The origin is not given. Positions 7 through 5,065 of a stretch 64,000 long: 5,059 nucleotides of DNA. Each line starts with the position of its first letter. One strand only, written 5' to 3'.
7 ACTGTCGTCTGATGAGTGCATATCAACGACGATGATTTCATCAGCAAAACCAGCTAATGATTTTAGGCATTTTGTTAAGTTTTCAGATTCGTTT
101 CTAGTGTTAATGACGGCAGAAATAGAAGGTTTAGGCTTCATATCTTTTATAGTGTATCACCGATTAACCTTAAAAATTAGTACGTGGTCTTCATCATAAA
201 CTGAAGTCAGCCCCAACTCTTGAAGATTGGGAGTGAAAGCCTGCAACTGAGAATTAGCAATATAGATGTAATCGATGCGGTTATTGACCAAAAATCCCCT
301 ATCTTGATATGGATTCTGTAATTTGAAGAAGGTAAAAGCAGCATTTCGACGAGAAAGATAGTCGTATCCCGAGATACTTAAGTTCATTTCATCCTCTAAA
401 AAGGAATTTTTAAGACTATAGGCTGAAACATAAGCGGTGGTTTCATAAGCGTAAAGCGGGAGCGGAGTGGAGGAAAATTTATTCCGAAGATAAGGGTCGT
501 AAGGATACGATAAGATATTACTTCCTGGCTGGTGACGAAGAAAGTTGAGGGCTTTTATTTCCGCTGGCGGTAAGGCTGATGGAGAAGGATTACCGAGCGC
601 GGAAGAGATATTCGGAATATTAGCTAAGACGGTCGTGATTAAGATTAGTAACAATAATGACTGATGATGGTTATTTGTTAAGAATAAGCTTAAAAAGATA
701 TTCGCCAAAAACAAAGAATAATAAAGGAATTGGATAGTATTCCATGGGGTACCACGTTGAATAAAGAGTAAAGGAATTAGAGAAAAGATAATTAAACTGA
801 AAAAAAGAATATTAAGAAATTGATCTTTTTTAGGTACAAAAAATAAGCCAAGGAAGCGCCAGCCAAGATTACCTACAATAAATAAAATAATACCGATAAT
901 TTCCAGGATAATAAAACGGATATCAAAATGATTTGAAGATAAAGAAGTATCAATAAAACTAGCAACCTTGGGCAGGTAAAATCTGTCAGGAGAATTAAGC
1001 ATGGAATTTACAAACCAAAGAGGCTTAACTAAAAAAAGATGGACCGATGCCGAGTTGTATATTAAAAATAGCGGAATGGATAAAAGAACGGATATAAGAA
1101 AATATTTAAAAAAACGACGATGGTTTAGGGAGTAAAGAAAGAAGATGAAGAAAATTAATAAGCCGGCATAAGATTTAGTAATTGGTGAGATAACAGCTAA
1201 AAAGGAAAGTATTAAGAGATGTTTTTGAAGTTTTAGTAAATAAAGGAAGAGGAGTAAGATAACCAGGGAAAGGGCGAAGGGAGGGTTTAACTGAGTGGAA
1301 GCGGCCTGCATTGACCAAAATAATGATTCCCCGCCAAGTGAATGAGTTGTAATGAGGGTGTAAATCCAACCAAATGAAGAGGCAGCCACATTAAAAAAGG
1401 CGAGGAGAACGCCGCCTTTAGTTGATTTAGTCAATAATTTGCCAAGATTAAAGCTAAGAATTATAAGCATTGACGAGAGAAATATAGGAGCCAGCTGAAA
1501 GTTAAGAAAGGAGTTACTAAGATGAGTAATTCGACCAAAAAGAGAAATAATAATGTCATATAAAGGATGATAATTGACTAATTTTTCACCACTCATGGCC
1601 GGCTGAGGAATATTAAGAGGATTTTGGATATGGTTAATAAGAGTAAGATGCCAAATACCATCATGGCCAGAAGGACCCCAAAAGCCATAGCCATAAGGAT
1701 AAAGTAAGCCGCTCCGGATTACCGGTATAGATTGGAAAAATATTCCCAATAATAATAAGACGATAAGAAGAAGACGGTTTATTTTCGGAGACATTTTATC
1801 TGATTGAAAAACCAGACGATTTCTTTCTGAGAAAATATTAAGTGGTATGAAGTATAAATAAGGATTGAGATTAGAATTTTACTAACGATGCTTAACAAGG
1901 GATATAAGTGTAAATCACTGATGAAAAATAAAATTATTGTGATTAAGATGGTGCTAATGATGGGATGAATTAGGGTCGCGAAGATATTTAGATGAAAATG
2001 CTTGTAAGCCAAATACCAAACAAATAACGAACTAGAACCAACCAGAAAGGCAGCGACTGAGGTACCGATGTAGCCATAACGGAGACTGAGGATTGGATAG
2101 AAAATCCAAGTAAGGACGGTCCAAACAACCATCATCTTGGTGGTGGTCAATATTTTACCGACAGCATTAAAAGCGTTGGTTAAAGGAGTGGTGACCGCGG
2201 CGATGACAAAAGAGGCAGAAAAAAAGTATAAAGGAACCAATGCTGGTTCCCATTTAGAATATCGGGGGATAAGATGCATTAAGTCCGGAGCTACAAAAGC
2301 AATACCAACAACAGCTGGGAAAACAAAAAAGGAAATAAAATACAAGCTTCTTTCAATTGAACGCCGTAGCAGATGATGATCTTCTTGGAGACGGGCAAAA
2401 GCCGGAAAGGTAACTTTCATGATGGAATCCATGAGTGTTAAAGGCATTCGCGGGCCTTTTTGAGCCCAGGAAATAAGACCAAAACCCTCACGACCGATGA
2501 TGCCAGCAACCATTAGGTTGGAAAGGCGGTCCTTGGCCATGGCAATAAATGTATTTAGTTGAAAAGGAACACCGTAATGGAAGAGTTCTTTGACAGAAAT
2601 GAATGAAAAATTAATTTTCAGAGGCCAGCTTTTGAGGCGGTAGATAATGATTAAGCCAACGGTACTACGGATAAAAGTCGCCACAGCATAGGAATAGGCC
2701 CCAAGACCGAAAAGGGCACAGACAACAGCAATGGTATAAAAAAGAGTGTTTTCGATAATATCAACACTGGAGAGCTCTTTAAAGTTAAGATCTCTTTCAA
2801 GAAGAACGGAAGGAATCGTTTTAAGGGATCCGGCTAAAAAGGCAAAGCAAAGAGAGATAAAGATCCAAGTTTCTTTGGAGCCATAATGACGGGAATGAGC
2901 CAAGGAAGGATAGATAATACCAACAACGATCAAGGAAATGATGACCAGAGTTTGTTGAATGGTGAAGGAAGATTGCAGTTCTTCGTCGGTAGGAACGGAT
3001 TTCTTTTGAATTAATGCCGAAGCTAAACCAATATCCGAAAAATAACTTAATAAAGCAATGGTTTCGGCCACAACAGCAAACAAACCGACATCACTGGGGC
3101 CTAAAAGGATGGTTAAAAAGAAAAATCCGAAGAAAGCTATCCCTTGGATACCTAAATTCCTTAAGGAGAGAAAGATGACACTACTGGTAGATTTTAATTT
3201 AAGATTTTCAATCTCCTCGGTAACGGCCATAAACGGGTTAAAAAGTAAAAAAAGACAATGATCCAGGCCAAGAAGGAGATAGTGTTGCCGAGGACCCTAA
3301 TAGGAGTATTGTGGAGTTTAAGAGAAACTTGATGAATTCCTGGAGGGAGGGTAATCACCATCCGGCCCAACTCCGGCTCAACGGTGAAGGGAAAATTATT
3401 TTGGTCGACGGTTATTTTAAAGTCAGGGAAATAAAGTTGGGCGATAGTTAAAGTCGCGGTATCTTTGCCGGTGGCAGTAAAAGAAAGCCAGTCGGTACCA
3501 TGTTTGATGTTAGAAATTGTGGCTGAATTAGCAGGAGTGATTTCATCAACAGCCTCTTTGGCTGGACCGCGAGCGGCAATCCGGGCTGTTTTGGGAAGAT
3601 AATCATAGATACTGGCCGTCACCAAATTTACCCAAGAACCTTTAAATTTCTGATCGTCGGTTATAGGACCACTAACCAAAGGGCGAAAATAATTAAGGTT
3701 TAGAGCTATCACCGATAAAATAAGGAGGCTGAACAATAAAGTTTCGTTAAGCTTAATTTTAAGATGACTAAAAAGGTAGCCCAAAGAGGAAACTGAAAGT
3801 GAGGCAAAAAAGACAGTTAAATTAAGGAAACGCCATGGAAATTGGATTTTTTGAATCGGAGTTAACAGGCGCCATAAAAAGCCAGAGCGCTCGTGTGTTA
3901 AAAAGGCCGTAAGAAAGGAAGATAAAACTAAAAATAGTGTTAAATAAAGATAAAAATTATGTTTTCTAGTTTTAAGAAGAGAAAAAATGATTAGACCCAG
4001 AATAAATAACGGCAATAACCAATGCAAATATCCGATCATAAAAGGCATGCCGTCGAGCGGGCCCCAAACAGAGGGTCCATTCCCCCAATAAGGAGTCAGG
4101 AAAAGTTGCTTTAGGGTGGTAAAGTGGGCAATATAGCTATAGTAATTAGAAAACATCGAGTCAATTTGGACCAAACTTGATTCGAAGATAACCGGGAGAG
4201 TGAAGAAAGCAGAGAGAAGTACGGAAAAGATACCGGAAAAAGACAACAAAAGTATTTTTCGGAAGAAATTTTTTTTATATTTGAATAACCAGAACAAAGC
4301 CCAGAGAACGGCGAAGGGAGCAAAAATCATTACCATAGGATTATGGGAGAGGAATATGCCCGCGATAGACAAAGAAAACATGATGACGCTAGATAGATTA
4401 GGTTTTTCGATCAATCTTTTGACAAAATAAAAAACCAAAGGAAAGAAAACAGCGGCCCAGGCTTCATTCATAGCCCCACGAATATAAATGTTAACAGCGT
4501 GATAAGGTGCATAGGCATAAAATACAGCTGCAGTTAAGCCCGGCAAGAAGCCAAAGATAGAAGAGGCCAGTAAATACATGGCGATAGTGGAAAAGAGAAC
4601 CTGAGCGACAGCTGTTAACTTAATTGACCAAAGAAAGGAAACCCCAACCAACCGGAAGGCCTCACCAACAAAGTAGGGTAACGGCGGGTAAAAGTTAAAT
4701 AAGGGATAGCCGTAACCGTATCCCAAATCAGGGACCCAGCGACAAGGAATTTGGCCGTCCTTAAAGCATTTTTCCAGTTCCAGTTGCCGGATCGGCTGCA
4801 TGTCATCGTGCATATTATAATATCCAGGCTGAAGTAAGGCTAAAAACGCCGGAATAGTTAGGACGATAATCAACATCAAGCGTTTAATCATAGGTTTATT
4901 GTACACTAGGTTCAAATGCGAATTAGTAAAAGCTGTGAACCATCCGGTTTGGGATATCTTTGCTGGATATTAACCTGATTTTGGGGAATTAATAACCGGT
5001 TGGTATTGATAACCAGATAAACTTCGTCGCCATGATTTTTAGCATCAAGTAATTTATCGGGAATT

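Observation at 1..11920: Envelope glycosylation supercluster: five or six putative GT-C paralogs, two polyprenyl-phosphate sugar synthase-like GT2s and a flippase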

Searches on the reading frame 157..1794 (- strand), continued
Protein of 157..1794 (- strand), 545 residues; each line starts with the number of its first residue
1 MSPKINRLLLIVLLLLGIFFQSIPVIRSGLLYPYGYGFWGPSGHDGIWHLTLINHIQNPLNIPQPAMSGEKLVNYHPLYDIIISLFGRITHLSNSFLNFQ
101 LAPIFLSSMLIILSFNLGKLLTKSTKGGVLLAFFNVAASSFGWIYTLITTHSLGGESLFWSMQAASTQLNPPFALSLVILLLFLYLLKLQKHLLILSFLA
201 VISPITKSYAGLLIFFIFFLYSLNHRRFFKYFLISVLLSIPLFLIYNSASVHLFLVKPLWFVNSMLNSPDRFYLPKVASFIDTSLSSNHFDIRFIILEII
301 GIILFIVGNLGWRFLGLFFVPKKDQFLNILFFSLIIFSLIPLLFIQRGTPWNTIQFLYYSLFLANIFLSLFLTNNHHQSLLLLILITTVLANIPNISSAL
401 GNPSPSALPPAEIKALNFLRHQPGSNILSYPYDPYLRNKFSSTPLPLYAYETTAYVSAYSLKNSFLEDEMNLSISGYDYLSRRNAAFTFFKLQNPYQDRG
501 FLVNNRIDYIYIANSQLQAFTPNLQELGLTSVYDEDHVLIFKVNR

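Call 72: search_protein_representatives(alignment_id=A1)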
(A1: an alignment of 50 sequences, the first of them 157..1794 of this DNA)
Query: 50 sequences, 558 profile positions. Proteins with E-value up to 0.001 (for the whole library): 1329; up to 1e-10: 1119; up to 1e-30: 610. The best 150 are listed.
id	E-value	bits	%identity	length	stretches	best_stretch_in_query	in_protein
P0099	1.1e-242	823.4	-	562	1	1-558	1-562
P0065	3.9e-238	808.4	-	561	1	1-558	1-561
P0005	2.7e-218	742.9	-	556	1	1-558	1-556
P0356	3.0e-216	736.1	-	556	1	2-558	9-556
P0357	1.9e-211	720.3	-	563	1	1-558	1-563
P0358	9.9e-203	691.5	-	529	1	2-558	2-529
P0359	9.2e-193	658.6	-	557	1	4-558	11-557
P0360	1.6e-192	657.8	-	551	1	3-558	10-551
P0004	1.6e-176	605.0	-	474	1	72-558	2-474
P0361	2.1e-174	598.0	-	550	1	1-557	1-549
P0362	3.6e-168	577.4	-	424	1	116-558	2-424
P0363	2.7e-163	561.3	-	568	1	3-558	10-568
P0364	7.2e-161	553.3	-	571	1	2-558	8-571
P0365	1.1e-159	549.4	-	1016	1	9-557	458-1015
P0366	3.3e-159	547.8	-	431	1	131-558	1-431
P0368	5.7e-156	537.1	-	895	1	5-557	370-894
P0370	1.2e-146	506.3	-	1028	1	8-558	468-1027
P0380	1.9e-137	476.0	-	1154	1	4-556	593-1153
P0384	4.9e-130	451.5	-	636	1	8-557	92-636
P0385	6.6e-130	451.1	-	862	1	10-556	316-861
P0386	9.8e-130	450.5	-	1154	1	8-554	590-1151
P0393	5.0e-126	438.3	-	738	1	4-557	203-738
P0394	1.5e-125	436.7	-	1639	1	5-556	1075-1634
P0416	9.8e-112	391.1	-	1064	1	10-556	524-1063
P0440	9.2e-98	345.0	-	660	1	4-555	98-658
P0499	1.8e-73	264.8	-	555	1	6-555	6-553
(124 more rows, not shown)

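Call 73: search_protein_families(library=pfam, proteins=[P0365, P0370, P0380, P0386, P0394, P0368, P0385, P0393, P0416], max_evalue=0.001)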
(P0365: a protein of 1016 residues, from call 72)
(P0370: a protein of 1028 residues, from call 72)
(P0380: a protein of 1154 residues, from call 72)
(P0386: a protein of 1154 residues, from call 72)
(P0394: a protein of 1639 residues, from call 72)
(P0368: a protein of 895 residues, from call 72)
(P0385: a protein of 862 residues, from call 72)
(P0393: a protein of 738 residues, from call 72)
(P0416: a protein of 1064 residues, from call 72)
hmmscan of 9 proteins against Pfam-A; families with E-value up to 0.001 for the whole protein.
P0365 (1016 aa): 0 families

P0370 (1028 aa): 0 families

P0380 (1154 aa): 0 families

P0386 (1154 aa): 0 families

P0394 (1639 aa): 2 families
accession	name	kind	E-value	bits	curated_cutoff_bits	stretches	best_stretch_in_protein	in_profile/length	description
PF13440.11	Polysacc_synt_3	-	9.5e-55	186.3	23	1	50-333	2-283/293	Polysaccharide biosynthesis protein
PF01943.22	Polysacc_synt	-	3.6e-27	95.9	28.2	1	27-294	3-274/274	Polysaccharide biosynthesis protein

P0368 (895 aa): 0 families

P0385 (862 aa): 0 families

P0393 (738 aa): 0 families

P0416 (1064 aa): 0 families

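Call 79: list_cluster_members(proteins=[P0380, P0394, P0370, P0365, P0416, P0384, P0440, P0368, P0393, P0499])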
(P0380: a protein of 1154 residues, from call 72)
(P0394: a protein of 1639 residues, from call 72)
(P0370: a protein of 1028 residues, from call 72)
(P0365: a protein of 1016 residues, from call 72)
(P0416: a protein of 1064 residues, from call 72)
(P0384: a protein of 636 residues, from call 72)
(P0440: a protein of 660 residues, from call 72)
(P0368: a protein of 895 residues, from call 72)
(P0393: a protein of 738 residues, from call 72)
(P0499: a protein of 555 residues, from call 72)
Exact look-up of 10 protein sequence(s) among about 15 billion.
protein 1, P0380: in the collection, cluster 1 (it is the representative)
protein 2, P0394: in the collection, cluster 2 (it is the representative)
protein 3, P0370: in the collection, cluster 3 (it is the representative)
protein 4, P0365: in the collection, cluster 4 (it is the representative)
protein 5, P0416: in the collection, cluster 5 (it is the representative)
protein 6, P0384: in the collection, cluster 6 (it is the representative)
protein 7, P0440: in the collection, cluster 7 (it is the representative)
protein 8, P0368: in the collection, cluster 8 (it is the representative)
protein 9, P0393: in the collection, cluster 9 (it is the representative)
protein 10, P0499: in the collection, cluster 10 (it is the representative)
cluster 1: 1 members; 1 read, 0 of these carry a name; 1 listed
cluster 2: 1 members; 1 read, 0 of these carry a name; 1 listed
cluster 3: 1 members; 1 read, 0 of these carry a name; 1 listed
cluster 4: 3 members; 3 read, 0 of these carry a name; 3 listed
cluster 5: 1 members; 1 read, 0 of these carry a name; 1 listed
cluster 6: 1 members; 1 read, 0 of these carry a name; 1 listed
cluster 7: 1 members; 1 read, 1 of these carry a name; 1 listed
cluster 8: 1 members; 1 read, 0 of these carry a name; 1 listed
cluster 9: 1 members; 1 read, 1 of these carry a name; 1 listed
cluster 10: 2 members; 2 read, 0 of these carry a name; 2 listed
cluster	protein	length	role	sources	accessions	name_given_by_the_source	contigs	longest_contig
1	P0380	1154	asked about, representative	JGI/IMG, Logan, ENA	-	-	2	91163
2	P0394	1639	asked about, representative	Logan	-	-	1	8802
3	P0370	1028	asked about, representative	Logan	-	-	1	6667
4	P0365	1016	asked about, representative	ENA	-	-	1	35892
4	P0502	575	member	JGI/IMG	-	-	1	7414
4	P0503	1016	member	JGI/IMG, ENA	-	-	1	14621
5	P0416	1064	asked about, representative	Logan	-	-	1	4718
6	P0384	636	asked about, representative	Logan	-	-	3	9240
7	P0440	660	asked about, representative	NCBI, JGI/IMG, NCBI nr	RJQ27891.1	hypothetical protein C4577_00420 [Candidatus Parcubacteria bacterium] | MAG: hypothetical protein C4577_00420 [Candidatus Parcubacteria bacterium]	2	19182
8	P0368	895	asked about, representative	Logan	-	-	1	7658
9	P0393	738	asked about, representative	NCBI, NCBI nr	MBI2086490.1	hypothetical protein HYT74_04060, partial [Candidatus Daviesbacteria bacterium] | hypothetical protein [Candidatus Daviesbacteria bacterium]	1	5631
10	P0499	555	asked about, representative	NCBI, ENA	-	-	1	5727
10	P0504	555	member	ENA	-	-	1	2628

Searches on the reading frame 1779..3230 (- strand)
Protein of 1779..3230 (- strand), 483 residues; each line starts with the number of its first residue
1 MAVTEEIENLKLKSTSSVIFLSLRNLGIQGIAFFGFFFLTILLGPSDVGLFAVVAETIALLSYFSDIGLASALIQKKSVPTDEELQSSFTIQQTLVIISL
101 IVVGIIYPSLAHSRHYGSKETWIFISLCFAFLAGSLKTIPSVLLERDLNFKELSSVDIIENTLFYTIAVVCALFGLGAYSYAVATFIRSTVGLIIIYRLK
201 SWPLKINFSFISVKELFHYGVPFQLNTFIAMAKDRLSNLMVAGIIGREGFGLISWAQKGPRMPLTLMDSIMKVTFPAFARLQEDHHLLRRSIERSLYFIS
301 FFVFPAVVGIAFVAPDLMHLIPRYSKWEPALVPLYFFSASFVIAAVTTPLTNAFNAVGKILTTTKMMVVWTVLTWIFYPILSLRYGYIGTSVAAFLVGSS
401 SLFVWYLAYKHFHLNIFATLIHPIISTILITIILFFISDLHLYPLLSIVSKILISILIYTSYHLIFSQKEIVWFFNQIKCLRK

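Call 5: search_protein_families(library=pfam, proteins=[window:1779-3230:-], max_evalue=0.1)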
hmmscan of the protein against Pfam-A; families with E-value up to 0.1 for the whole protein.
window:1779-3230:- (483 aa): 2 families
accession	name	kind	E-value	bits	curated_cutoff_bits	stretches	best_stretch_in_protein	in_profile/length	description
PF13440.11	Polysacc_synt_3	-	1.8e-48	165.7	23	1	40-321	3-283/293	Polysaccharide biosynthesis protein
PF01943.22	Polysacc_synt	-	4e-24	85.9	28.2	1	17-282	4-274/274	Polysaccharide biosynthesis protein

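Call 6: search_protein_families(library=ncbifam, proteins=[window:1779-3230:-], max_evalue=0.1)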
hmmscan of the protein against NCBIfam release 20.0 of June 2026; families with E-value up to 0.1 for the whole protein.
window:1779-3230:- (483 aa): 3 families
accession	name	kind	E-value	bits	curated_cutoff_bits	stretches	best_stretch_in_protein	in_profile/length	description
NF007773.0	PRK10459.1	equivalog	2.5e-33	115.8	273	1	16-472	9-472/492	MOP flippase family protein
NF047674.1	TeichurnBiosyTuaB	equivalog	3.7e-23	82.3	580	1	20-460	14-459/469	teichuronic acid biosynthesis protein TuaB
NF058658.1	Oglyco_Wzx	exception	2.1e-22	79.8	720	1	10-471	6-465/478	O-glycosylation flippase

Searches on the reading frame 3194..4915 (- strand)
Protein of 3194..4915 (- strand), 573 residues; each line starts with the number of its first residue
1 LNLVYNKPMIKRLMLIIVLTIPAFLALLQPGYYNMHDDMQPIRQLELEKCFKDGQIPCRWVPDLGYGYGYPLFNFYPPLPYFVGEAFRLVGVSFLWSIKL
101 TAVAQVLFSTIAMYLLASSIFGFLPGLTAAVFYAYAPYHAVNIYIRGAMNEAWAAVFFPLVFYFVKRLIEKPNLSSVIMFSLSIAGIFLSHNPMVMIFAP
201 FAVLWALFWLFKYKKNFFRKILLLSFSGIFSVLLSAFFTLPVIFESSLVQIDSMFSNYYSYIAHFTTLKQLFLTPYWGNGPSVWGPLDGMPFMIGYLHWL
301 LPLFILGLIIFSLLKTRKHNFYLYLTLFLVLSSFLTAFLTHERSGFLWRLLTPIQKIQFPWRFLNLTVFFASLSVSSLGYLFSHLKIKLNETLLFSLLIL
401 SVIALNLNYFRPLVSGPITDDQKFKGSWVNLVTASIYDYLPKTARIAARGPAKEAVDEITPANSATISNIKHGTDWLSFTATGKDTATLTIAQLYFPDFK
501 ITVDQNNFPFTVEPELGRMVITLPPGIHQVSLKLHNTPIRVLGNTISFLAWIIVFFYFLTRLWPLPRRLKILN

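Call 5: search_protein_families(library=pfam, proteins=[window:3194-4915:-], max_evalue=0.1)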
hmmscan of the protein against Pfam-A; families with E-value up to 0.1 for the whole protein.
window:3194-4915:- (573 aa): 2 families
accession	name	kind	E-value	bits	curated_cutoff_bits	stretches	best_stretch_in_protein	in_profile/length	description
PF13231.12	PMT_2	-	0.0011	19.6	26.1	1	77-230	3-150/160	Dolichyl-phosphate-mannose-protein mannosyltransferase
PF10131.15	PTPS_related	-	0.066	12.1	26.4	0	73-297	1-222/621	6-pyruvoyl-tetrahydropterin synthase related domain; membrane protein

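Call 6: search_protein_families(library=ncbifam, proteins=[window:3194-4915:-], max_evalue=0.1)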
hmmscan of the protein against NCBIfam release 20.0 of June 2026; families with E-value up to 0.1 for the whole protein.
window:3194-4915:- (573 aa): 1 family
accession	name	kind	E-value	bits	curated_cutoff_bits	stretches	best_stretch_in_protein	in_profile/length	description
NF011355.0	PRK14773.1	subfamily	0.0073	16.1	218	0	264-340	65-142/206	lipoprotein signal peptidase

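Call 19: find_homologous_proteins(query=window:3194-4915:-, max_evalue=0.001)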
Query window:3194-4915:- (573 aa): 2147 proteins with E <= 0.001 among 8000 candidates; the best 120 are listed.
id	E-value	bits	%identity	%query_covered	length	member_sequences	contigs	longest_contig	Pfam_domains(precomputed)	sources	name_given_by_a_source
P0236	0.0e+0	1263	100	99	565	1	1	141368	-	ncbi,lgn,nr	ncbi:YfhO family protein [Patescibacteria group bacterium]|nr:YfhO family protein [Patescibacteria g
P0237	4.9e-204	697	56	97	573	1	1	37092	PF10131.16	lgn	-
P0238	3.7e-203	694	56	97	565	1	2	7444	PF13231.13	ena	-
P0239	1.3e-202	692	55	95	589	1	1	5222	PF13231.13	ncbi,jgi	-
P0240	4.3e-202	691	56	95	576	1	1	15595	-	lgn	-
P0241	2.4e-201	688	57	96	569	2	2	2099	PF13231.13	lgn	-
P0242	3.8e-201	688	56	97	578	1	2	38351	-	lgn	-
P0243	5.3e-201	687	55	97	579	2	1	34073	PF13231.13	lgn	-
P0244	6.2e-201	687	54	96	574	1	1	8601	-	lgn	-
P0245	2.3e-200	685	57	97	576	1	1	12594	PF13231.13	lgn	-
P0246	7.4e-200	683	56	96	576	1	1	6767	-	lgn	-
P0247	1.3e-199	683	56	98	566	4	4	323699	PF10131.16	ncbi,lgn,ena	-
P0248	2.7e-199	682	55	94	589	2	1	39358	-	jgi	-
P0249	2.7e-198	678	55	95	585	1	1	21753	-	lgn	-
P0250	8.4e-198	677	57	96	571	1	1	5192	-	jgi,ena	-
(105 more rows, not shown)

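Call 23: search_solved_structures(query=A2, max_evalue=10)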
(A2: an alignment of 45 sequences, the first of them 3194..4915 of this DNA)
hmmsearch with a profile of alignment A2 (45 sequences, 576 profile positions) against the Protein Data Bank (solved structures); distinct sequences matched with E-value up to 10: 2.
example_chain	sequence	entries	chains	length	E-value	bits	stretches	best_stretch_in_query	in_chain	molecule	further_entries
5cow_A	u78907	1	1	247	0.17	13.7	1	331-390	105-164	Putative uncharacterized protein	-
5cv3_A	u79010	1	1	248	0.17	13.7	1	331-390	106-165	Putative uncharacterized protein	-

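Call 33: predict_structure(alignment_id=A2)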
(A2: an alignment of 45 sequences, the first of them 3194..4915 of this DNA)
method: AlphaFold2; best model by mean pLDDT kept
length: 573 residues; sequences in the alignment: 45
mean_pLDDT: 83.6   pTM: 0.89
mean pLDDT of the five models: 83.6, 82.8, 82.5, 82.3, 81.6
residues with pLDDT >= 90: 305; 70-90: 153; 50-70: 78; < 50: 37
segments of 3 or more residues with pLDDT < 50: 1-5, 62-75, 428-439
pLDDT, mean of each block of 10 residues (from residue 1): 57 94 90 64 83 64 47 61 94 92 96 98 97 93 79 94 98 97 95 88 97 95 98 93 70 57 72 70 57 88 97 93 97 94 83 70 92 97 94 97 93 76 64 47 54 81 94 85 96 80 95 83 97 87 94 95 67 51
secondary structure, 60 per line:
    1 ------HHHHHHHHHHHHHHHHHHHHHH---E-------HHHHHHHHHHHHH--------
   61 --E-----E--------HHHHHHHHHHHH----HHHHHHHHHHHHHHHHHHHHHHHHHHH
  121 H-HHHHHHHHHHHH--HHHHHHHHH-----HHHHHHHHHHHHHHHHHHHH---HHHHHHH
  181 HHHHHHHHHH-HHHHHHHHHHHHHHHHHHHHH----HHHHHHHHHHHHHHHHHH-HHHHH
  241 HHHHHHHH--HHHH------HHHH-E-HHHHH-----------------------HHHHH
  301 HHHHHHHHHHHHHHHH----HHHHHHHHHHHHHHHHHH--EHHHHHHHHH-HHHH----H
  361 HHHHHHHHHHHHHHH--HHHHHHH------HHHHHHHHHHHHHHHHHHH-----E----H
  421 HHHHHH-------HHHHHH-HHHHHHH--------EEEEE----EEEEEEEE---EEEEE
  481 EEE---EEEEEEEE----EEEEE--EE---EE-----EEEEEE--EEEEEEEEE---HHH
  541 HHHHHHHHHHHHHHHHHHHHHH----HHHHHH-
elements in order: H7-28 H40-52 H78-89 H94-121 H123-134 H137-145 H151-170 H174-190 H192-212 H217-234 H236-248 H251-254 H261-264 H268-272 H296-316 H321-338 H342-350 H352-355 H360-375 H378-384 H391-409 H420-426 H434-439 H441-447 E456-460 E465-472 E476-483 E487-494 E499-503 E518-523 E526-534 H538-562 H567-572
